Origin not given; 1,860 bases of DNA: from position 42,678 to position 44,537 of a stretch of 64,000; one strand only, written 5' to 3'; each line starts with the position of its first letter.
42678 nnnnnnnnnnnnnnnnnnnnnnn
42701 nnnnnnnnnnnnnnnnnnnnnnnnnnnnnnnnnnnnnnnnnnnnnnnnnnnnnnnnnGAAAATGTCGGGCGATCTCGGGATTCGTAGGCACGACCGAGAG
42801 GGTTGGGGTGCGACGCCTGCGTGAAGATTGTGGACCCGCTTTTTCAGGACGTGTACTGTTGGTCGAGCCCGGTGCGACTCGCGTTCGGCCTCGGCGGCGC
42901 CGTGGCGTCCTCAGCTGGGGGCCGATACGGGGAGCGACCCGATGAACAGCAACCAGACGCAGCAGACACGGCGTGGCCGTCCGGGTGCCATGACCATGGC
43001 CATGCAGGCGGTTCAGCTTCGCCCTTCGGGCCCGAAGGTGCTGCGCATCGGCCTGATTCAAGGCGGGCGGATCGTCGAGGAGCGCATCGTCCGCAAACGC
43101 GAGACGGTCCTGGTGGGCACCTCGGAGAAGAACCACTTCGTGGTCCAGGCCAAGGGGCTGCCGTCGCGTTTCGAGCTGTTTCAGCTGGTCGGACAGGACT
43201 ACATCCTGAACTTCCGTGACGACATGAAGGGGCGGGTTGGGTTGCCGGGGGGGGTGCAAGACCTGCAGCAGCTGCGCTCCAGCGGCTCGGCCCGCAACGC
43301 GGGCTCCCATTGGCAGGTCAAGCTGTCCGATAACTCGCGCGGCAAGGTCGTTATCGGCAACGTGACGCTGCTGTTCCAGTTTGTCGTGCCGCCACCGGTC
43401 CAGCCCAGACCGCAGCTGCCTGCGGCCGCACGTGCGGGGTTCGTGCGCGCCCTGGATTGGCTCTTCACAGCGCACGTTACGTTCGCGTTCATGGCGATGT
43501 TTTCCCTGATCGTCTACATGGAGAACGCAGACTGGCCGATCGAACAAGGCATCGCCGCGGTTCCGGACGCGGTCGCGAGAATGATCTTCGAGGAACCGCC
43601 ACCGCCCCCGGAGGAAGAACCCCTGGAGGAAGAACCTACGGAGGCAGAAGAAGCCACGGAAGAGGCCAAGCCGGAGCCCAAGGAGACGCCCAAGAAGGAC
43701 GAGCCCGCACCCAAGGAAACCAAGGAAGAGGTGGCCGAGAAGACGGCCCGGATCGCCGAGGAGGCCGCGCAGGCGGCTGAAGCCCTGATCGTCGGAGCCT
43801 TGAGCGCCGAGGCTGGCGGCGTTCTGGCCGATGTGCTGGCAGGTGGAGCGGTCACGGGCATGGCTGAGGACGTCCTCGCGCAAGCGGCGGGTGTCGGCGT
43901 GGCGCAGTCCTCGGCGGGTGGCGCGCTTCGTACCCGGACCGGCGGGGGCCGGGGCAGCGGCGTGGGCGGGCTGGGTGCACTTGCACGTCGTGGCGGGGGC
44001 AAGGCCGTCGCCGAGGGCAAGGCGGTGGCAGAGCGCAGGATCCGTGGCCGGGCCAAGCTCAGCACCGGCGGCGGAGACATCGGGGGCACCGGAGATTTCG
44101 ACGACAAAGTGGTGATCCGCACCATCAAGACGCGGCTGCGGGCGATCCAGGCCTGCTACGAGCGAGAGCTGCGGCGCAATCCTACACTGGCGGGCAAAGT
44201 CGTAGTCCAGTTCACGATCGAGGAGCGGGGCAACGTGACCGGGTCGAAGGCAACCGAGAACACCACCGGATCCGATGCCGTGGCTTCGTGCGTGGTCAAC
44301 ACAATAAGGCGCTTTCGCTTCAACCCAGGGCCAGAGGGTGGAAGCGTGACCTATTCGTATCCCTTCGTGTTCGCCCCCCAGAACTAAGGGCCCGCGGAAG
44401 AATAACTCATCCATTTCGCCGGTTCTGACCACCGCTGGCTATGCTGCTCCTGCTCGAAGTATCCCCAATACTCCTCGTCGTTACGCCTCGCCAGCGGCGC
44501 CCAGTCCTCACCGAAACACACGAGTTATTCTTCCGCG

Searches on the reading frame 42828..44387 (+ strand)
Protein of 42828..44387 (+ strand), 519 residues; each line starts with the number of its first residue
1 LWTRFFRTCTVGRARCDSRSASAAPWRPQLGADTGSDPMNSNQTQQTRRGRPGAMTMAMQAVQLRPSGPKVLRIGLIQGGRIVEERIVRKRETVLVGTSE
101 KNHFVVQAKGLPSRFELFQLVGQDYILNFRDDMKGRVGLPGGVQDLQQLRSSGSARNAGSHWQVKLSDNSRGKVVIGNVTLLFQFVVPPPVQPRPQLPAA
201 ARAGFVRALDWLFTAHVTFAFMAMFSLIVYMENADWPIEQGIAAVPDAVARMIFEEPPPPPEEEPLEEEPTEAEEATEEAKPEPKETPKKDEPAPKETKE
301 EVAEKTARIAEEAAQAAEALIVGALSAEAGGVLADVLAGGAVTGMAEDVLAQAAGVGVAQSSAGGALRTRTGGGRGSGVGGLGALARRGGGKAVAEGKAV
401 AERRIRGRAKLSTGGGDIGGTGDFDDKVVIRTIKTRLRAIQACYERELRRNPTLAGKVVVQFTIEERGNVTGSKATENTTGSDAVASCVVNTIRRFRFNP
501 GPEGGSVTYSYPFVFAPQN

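Call 79: search_protein_families(library=pfam, proteins=[window:42828-44387:+], max_evalue=0.00001)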
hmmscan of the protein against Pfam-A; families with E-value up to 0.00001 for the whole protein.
window:42828-44387:+ (519 aa): 1 family
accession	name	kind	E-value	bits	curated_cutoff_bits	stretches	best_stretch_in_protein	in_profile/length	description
PF03544.19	TonB_C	-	7.7e-07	29.9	24.6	1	454-515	14-77/79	Gram-negative bacterial TonB protein C-terminal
